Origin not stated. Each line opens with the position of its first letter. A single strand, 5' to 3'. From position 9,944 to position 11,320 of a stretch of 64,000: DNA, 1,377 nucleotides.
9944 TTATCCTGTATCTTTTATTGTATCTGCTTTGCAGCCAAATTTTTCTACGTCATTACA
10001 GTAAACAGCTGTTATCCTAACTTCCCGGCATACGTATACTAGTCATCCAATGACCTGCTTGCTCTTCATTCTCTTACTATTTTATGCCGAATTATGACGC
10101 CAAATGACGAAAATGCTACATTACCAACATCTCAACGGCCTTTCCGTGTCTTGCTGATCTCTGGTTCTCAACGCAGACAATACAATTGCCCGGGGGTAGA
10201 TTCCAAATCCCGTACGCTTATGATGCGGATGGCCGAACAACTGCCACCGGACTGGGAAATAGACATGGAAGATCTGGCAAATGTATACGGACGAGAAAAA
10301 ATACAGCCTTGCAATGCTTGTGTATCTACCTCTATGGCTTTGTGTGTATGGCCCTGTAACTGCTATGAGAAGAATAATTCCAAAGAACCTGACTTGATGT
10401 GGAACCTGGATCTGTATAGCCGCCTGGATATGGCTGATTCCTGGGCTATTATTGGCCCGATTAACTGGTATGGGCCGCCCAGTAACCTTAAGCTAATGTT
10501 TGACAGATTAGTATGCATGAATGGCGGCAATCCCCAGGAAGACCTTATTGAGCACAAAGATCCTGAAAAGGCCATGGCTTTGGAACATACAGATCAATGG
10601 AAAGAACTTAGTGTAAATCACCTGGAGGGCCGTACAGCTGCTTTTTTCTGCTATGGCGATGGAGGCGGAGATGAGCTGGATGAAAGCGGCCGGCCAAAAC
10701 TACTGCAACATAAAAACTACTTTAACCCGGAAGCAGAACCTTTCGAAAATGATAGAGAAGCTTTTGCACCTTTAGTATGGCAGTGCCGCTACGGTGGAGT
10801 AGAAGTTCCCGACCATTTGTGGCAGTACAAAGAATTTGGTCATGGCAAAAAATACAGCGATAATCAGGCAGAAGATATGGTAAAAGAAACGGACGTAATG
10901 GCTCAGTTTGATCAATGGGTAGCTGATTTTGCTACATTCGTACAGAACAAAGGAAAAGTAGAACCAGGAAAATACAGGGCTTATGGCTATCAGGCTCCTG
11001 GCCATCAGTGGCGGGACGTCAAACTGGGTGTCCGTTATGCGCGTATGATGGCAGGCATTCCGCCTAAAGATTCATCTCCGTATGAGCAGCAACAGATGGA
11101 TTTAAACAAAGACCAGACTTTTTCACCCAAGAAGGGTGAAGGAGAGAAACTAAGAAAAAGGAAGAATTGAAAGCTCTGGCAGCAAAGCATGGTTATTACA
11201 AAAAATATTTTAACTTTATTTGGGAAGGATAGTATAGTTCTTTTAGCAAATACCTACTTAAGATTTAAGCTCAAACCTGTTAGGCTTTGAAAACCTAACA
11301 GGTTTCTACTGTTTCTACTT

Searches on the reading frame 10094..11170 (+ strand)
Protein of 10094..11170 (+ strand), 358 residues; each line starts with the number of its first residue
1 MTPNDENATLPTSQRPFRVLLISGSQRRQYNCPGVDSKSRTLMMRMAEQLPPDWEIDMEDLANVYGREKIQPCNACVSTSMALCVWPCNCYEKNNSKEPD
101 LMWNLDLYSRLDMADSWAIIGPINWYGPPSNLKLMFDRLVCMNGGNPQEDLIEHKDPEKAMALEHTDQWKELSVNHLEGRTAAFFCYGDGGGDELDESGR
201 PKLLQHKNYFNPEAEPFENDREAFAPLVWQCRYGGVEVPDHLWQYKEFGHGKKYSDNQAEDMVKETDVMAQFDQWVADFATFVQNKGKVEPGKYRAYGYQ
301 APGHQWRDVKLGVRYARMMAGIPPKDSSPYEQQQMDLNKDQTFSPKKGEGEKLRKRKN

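Call 4: search_protein_families(library=ncbifam, proteins=[window:10094-11170:+], max_evalue=0.001)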
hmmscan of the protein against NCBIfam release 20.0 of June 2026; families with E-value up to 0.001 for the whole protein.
window:10094-11170:+ (358 aa): 0 families

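Call 5: search_protein_families(library=pfam, proteins=[window:10094-11170:+], max_evalue=0.001)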
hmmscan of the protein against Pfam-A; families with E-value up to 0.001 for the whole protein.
window:10094-11170:+ (358 aa): 1 family
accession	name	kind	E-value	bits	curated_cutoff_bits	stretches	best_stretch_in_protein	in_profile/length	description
PF03358.20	FMN_red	-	2.3e-07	30.9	24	1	18-149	2-99/152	NADPH-dependent FMN reductase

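Call 38: search_solved_structures(query=window:10094-11170:+, max_evalue=0.1)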
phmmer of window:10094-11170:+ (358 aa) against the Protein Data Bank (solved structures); distinct sequences matched with E-value up to 0.1: 0.

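Call 41: list_cluster_members(proteins=[P0002, P0001, window:4882-5697:-, window:10094-11170:+, window:5783-6403:-])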
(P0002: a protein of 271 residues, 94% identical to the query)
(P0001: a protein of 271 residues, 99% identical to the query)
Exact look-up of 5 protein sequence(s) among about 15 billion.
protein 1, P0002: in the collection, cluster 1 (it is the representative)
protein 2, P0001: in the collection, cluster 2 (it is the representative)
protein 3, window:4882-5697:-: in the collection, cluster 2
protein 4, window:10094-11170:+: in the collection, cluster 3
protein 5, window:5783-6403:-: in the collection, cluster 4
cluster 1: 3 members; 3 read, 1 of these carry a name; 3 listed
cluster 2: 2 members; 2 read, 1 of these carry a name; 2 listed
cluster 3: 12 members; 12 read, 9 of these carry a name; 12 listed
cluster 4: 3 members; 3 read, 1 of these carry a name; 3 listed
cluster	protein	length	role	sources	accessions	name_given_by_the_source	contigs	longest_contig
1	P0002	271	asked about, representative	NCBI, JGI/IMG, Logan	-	purine-nucleoside phosphorylase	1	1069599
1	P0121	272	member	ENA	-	-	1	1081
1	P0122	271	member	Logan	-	-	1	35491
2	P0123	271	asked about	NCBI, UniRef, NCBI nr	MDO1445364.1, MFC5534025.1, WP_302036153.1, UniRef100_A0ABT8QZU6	purine-nucleoside phosphorylase [Rhodocytophaga aerolata] | Purine nucleoside phosphorylase n=1 Tax=Rhodocytophaga aerolata TaxID=455078 ...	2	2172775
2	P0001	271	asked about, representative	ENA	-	-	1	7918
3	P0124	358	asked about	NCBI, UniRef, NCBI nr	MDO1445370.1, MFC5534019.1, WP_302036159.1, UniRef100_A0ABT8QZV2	NAD(P)H-dependent oxidoreductase [Rhodocytophaga aerolata] | NAD(P)H-dependent oxidoreductase n=1 Tax=Rhodocytophaga aerolata TaxID=455078 ...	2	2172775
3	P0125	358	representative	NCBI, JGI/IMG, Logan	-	multimeric flavodoxin WrbA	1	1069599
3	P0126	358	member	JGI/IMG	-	multimeric flavodoxin WrbA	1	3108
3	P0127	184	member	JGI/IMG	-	hypothetical protein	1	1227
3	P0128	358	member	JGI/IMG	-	multimeric flavodoxin WrbA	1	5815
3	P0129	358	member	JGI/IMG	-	multimeric flavodoxin WrbA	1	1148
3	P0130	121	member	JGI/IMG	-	hypothetical protein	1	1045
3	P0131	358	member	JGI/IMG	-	multimeric flavodoxin WrbA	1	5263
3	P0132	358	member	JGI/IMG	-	multimeric flavodoxin WrbA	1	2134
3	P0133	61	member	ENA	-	-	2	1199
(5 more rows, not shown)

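Call 54: find_homologous_proteins(query=window:10094-11170:+, max_evalue=1e-10)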
Query window:10094-11170:+ (358 aa): 2192 proteins with E <= 1e-10 among 3020 candidates; the best 120 are listed.
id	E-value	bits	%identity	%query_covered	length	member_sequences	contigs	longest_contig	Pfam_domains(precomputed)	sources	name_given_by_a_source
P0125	6.3e-244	827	96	100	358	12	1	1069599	PF03358.21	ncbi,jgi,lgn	jgi:multimeric flavodoxin WrbA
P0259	4.4e-234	794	92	99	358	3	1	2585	PF03358.21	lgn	-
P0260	8.1e-199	678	77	99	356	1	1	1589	PF03358.21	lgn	-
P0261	4.3e-197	673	76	100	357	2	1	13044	PF03358.21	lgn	-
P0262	2.4e-194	664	77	99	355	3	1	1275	PF03358.21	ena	-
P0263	4.2e-194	663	77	99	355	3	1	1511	PF03358.21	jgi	jgi:multimeric flavodoxin WrbA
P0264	3.9e-193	660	76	99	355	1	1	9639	PF03358.21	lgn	-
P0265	1.7e-192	658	75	99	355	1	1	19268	PF03358.21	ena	-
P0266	5.0e-191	653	75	99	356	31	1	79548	PF03358.21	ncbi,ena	ncbi:MAG TPA: NAD(P)H-dependent oxidoreductase [Pyrinomonadaceae bacterium]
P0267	9.2e-191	652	76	99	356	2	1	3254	PF03358.21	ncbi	-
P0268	9.8e-191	652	89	85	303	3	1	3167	-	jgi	jgi:hypothetical protein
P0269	1.7e-190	651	76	99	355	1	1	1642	PF03358.21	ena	-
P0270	1.7e-190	651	75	99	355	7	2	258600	PF03358.21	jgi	-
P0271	7.9e-190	649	74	99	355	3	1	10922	PF03358.21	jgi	jgi:multimeric flavodoxin WrbA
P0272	9.8e-190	649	75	99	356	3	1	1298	PF03358.21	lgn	-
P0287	7.0e-188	642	73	99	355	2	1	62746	PF03358.21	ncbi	ncbi:MAG: NAD(P)H-dependent oxidoreductase [Bryobacteraceae bacterium]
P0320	3.2e-186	637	74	99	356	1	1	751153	PF03358.21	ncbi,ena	-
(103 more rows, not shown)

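Call 55: find_encoding_contigs(protein=P0266, flank=7000, max_places=1)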
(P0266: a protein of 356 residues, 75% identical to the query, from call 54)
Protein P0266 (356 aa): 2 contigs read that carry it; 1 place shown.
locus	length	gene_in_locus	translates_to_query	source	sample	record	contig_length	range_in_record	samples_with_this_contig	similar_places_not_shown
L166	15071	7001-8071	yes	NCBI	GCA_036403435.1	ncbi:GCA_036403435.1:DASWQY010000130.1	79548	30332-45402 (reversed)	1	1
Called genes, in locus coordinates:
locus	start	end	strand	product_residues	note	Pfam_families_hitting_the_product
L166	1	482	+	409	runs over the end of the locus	PF24298:DUF7482 (faint)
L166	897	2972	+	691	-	PF22778:VCPO_2nd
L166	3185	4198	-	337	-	PF04055:Radical_SAM, PF12345:DUF3641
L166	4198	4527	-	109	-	PF02627:CMD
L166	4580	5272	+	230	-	PF09837:DUF2064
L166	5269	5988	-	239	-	PF00535:Glycos_transf_2, PF13641:Glyco_tranf_2_3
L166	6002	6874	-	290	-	PF04116:FA_hydroxylase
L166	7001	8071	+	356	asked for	PF03358:FMN_red (weak)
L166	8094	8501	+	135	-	-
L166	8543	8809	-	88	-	PF07366:SnoaL (weak), PF12680:SnoaL_2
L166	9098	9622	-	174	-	PF13302:Acetyltransf_3 (weak), PF00583:Acetyltransf_1, PF13420:Acetyltransf_4 (weak), PF13523:Acetyltransf_8, PF13673:Acetyltransf_10, PF13508:Acetyltransf_7, PF08445:FR47 (weak)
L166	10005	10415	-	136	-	PF02311:AraC_binding (weak), PF07883:Cupin_2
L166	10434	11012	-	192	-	PF01073:3Beta_HSD (faint), PF01370:Epimerase (faint), PF05368:NmrA, PF13460:NAD_binding_10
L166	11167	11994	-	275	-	PF00106:adh_short, PF08659:KR (weak), PF13561:adh_short_C2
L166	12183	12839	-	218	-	PF12804:NTP_transf_3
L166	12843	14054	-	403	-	PF02625:XdhC_CoxI, PF13478:XdhC_C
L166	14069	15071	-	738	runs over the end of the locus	PF01315:Ald_Xan_dh_C, PF02738:MoCoBD_1, PF20256:MoCoBD_2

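Call 56: find_encoding_contigs(protein=P0287, flank=7000, max_places=1)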
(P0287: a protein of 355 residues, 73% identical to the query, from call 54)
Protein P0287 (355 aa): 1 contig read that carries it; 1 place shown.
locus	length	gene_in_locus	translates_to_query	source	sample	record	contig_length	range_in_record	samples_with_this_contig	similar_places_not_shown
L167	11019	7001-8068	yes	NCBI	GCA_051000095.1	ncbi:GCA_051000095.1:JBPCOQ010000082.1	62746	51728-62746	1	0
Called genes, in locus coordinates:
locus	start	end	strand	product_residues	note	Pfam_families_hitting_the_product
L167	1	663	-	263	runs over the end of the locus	PF06764:DUF1223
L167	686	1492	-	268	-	PF06532:NrsF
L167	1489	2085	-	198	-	PF04542:Sigma70_r2, PF08281:Sigma70_r4_2, PF04545:Sigma70_r4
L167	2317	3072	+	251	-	PF00027:cNMP_binding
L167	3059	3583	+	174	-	PF04224:DUF417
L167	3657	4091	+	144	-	-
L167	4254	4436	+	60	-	-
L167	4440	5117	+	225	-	PF01292:Ni_hydr_CYTB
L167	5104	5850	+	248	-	PF00174:Oxidored_molyb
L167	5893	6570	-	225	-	-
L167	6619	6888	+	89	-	-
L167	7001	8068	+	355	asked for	PF03358:FMN_red (weak)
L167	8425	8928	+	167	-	PF07098:DUF1360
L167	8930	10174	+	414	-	PF00232:Glyco_hydro_1, PF02449:Glyco_hydro_42 (faint)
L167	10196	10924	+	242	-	PF04015:DUF362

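Call 57: find_encoding_contigs(protein=P0320, flank=7000, max_places=1)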
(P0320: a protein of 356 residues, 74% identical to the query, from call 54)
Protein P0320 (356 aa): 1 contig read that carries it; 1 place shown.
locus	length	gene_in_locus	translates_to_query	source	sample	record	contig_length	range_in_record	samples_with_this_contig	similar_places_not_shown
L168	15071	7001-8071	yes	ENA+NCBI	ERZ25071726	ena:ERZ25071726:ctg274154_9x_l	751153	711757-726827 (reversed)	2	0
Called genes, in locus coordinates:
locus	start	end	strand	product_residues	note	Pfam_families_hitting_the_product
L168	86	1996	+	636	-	PF18962:Por_Secre_tail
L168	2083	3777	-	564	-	PF13231:PMT_2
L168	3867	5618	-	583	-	PF01566:Nramp, PF00582:Usp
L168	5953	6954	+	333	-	PF00579:tRNA-synt_1b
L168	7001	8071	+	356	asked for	PF03358:FMN_red (weak)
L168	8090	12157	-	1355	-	PF00128:Alpha-amylase, PF02446:Glyco_hydro_77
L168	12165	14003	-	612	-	PF00128:Alpha-amylase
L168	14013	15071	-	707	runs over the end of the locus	PF02922:CBM_48, PF00128:Alpha-amylase, PF21331:Isoamylase_C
